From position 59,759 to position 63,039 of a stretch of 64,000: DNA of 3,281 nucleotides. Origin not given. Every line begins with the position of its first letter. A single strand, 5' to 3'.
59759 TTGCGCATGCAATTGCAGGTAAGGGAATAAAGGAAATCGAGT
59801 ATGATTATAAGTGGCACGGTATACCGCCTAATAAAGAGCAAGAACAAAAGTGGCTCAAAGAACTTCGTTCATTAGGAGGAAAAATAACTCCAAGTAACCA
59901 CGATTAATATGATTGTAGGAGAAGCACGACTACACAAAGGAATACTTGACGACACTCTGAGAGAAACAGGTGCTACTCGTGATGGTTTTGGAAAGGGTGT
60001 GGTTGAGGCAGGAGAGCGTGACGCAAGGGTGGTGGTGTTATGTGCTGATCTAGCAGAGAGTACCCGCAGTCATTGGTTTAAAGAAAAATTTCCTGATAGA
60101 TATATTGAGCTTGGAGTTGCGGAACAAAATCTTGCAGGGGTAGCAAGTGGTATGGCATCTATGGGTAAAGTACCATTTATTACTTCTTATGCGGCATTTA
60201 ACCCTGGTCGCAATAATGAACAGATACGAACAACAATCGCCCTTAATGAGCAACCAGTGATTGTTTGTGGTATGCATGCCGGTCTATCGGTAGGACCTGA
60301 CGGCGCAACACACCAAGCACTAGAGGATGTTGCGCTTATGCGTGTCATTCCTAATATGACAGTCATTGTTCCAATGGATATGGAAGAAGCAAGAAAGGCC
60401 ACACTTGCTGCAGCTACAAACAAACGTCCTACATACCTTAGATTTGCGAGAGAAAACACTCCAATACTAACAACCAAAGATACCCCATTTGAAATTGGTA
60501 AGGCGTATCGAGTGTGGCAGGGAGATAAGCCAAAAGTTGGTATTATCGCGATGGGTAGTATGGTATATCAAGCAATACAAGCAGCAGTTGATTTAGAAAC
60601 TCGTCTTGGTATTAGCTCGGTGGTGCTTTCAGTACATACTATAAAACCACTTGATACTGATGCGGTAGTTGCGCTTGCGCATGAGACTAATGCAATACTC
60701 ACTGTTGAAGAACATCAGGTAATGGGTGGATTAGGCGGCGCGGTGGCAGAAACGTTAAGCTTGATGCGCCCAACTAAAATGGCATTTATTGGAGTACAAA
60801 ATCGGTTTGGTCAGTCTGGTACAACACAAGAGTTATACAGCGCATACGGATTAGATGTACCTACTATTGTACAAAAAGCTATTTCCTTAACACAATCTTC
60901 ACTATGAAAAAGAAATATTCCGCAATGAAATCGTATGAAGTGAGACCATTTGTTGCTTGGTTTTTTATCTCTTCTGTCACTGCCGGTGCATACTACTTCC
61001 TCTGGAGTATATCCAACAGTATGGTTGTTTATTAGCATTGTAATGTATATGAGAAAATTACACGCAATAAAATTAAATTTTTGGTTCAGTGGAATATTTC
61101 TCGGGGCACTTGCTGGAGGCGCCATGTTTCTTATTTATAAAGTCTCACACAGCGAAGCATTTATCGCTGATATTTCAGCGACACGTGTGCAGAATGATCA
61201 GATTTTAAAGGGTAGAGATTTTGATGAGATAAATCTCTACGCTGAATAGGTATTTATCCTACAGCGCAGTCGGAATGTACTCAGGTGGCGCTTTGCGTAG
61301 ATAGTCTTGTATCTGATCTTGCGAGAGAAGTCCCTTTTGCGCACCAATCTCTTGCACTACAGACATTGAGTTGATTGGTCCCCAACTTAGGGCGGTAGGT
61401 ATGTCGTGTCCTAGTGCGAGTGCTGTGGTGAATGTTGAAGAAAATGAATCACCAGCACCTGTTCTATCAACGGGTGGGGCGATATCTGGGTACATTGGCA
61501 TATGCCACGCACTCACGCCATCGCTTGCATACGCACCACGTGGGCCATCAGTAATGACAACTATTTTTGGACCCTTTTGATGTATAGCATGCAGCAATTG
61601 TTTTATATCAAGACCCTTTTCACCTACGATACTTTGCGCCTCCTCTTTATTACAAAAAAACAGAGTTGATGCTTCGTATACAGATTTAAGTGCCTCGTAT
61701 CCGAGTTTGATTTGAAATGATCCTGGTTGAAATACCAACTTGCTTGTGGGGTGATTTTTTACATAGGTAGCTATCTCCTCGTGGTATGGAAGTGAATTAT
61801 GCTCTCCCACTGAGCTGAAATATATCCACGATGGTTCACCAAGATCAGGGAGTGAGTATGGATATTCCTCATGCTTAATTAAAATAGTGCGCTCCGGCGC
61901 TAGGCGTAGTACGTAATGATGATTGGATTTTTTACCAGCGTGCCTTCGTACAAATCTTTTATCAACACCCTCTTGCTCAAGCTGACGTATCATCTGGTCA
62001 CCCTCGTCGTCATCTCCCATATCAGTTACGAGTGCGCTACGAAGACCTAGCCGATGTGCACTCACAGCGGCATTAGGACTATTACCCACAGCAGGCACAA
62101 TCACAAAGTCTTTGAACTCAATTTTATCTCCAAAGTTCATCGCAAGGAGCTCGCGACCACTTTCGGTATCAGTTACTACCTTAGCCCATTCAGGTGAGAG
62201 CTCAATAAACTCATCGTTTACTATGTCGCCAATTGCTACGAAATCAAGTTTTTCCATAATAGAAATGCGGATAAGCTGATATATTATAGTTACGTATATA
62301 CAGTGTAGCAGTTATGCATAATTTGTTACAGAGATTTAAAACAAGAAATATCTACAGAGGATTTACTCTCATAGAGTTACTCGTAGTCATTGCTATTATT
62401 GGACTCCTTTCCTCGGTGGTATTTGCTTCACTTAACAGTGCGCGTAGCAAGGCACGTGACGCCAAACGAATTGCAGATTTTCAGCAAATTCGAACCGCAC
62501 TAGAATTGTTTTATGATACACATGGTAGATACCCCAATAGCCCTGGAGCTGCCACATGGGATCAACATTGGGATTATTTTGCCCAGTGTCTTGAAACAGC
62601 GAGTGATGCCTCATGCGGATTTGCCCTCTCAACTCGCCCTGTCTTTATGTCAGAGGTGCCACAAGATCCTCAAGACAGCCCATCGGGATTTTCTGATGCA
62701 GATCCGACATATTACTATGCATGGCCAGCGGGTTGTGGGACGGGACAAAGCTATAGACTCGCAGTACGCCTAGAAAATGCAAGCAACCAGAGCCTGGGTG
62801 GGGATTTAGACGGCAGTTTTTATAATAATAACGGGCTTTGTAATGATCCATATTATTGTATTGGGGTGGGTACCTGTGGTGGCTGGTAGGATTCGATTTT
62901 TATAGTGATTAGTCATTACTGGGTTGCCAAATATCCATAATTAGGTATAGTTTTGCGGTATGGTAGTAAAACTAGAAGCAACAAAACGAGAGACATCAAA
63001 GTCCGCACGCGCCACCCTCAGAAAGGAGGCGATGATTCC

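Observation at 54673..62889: Type IV pilin paralogs interleaved one-for-one with pentose-phosphate/glycolysis genes in a single translationally coupled operon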

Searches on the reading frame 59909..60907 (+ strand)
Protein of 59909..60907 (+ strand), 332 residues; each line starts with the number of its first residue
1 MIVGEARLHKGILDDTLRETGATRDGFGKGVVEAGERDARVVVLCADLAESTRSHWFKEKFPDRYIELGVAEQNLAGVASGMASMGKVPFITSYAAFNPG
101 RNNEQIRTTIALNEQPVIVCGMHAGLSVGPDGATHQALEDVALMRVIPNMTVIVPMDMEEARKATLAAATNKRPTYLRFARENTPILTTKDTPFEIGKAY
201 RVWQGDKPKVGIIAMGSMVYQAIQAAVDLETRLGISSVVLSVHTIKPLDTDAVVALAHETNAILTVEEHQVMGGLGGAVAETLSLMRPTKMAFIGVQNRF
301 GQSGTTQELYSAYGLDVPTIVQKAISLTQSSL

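Call 5: search_protein_families(library=pfam, proteins=[window:59909-60907:+], max_evalue=0.01)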
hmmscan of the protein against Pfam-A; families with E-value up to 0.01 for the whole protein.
window:59909-60907:+ (332 aa): 4 families
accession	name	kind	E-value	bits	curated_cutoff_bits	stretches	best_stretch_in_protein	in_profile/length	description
PF02779.29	Transket_pyr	-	1.7e-43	148.8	27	1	22-185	4-173/174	Transketolase, pyrimidine binding domain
PF02780.25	Transketolase_C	-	2.8e-23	82.6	25.9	1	206-320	8-124/124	Transketolase, C-terminal domain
PF22613.1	Transketolase_C_1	-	9.3e-08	32.7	27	1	200-316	3-113/113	Transketolase-like TK C-terminal domain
PF17147.9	PFOR_II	-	4.2e-05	24.3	27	1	210-303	3-95/102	Pyruvate:ferredoxin oxidoreductase core domain II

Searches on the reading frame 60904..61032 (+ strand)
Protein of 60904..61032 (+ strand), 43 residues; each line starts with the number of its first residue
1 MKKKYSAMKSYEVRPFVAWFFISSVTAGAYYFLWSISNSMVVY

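Call 68: search_protein_families(library=pfam, proteins=[window:60904-61032:+], max_evalue=0.1)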
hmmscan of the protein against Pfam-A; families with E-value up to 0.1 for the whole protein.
seq(43 aa): 0 families

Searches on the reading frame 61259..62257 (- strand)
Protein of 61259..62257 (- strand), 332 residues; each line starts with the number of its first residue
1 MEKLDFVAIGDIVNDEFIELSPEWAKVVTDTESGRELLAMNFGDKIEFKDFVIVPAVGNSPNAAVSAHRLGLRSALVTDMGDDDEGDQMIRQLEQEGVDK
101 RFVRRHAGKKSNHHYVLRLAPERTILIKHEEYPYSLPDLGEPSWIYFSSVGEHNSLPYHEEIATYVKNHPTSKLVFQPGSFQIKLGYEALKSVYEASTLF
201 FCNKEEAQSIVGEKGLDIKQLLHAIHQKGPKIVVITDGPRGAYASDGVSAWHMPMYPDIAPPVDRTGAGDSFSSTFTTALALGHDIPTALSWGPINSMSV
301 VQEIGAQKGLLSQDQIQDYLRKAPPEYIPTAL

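Call 6: search_protein_families(library=ncbifam, proteins=[window:61259-62257:-], max_evalue=0.01)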
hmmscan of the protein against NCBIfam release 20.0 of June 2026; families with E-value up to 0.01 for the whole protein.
window:61259-62257:- (332 aa): 20 families
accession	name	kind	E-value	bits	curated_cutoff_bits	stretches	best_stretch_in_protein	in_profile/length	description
TIGR02152.1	D_ribokin_bact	equivalog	1.3e-27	96.9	299.65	2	191-317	170-297/298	ribokinase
TIGR04382.1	myo_inos_iolC_N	equivalog_domain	8.1e-23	81.1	300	2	189-320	181-309/309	5-dehydro-2-deoxygluconokinase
NF007321.0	PRK09813.1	equivalog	7.8e-22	78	247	2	217-306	173-260/261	fructoselysine 6-kinase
NF008353.0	PRK11142.1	equivalog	4.8e-18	65.7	341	2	203-322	185-305/307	ribokinase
NF041332.1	KDG_KDGal_kin_Halo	equivalog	2.6e-15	56.7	440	2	188-307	181-297/320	bifunctional 2-dehydro-3-deoxygluconokinase/2-dehydro-3-deoxygalactonokinase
NF053626.1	RibKinHalex1628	equivalog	1.6e-13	50.8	330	2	184-320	164-291/293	ATP-dependent ribose-1-phosphate kinase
TIGR02198.1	rfaE_dom_I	equivalog_domain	1.4e-12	47.3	345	1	192-307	186-303/315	D-glycero-beta-D-manno-heptose-7-phosphate kinase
NF040938.1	KDG_KDGal_kin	equivalog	4.2e-12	45.8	400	1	196-321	183-304/305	bifunctional 2-dehydro-3-deoxygluconokinase/2-dehydro-3-deoxygalactonokinase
NF006957.1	PRK09434.1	equivalog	9e-12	45.1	450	2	203-292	186-272/302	fructokinase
NF049991.1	TagKinase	equivalog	4.6e-11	42.1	420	1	189-323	187-318/321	tagatose kinase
TIGR03168.1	1-PFK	subfamily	5.5e-11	41.9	216.4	1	198-307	178-288/305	hexose kinase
NF041164.1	NucKinThplmales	equivalog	9.3e-11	41.4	450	1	162-303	138-274/295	nucleoside kinase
TIGR03828.1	pfkB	equivalog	4.6e-09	35.7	292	1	198-307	178-288/305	1-phosphofructokinase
NF047869.1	myo_kin_aldol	exception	1.6e-07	30.1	600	1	57-107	39-89/586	bifunctional 5-dehydro-2-deoxygluconokinase/5-dehydro-2-deoxyphosphogluconate aldolase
NF041134.1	R1P_kin_Thcocales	equivalog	3.5e-07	29.9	500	1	231-318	194-280/291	ADP-dependent ribose-1-phosphate kinase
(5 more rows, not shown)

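Call 22: search_protein_families(library=pfam, proteins=[window:61259-62257:-], max_evalue=0.01)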
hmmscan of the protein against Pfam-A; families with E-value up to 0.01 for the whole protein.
window:61259-62257:- (332 aa): 2 families
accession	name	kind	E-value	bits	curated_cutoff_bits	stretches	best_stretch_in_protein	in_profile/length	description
PF00294.29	PfkB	-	7.9e-37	127.6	25.8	1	58-309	37-298/302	pfkB family carbohydrate kinase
PF08543.17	Phos_pyr_kin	-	0.00012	22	27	1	189-292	111-223/246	Phosphomethylpyrimidine kinase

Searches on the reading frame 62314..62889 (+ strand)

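Call 5: search_protein_families(library=pfam, proteins=[window:62314-62889:+], max_evalue=0.01)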
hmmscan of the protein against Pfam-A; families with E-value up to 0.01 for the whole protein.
window:62314-62889:+ (191 aa): 1 family
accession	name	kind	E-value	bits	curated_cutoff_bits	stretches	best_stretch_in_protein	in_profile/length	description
PF07963.17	N_methyl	-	1.3e-08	34.5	21.2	1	14-37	4-27/27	Prokaryotic N-terminal methylation motif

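Call 6: search_protein_families(library=ncbifam, proteins=[window:62314-62889:+], max_evalue=0.01)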
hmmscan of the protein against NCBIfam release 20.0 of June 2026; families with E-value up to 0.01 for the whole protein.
window:62314-62889:+ (191 aa): 14 families
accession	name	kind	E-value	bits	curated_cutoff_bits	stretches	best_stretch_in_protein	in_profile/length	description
TIGR01710.1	typeII_sec_gspG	equivalog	1.3e-12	47.9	88.85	1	15-76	1-62/134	type II secretion system major pseudopilin GspG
TIGR01708.2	typeII_sec_gspH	equivalog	4.4e-10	39.8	80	1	15-58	2-45/169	type II secretion system minor pseudopilin GspH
NF041775.1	typeIV_PilA_Myxo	equivalog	1.3e-08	35.1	400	1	6-75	4-71/214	type IV pilin protein PilA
TIGR02532.1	IV_pilin_GFxxxE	domain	6.2e-08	32.2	16.3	1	15-36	2-23/24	prepilin-type N-terminal cleavage/methylation domain-containing protein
NF007862.0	PRK10574.1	equivalog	2.8e-06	27.5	138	1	14-66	4-56/145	prepilin peptidase-dependent pilin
TIGR02599.1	TIGR02599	subfamily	5.1e-05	22.7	256.5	1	16-96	1-75/361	Verru_Chthon cassette protein C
NF041013.1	T4P_ComGE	equivalog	8.7e-05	22.6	49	1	14-53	3-42/83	competence type IV pilus minor pilin ComGE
TIGR02596.1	TIGR02596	subfamily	0.00012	22.2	70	1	17-43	1-27/196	Verru_Chthon cassette protein D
NF040999.1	pilin_ComGC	equivalog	0.00038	20.6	75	1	15-66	2-53/84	competence type IV pilus major pilin ComGC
TIGR01711.1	gspJ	equivalog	0.00043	20.1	64.85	1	15-60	1-47/192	type II secretion system minor pseudopilin GspJ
NF007800.0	PRK10506.1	equivalog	0.00095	19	158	1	14-48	8-42/163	prepilin peptidase-dependent protein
NF040982.1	ComGD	equivalog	0.0026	18.1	70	1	15-58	2-45/139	competence type IV pilus minor pilin ComGD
NF041002.1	pilin_ComGF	equivalog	0.0041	17.3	80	1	15-49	2-36/139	competence type IV pilus minor pilin ComGF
TIGR01707.1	gspI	equivalog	0.0045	17.5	44.35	1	16-55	1-37/101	type II secretion system minor pseudopilin GspI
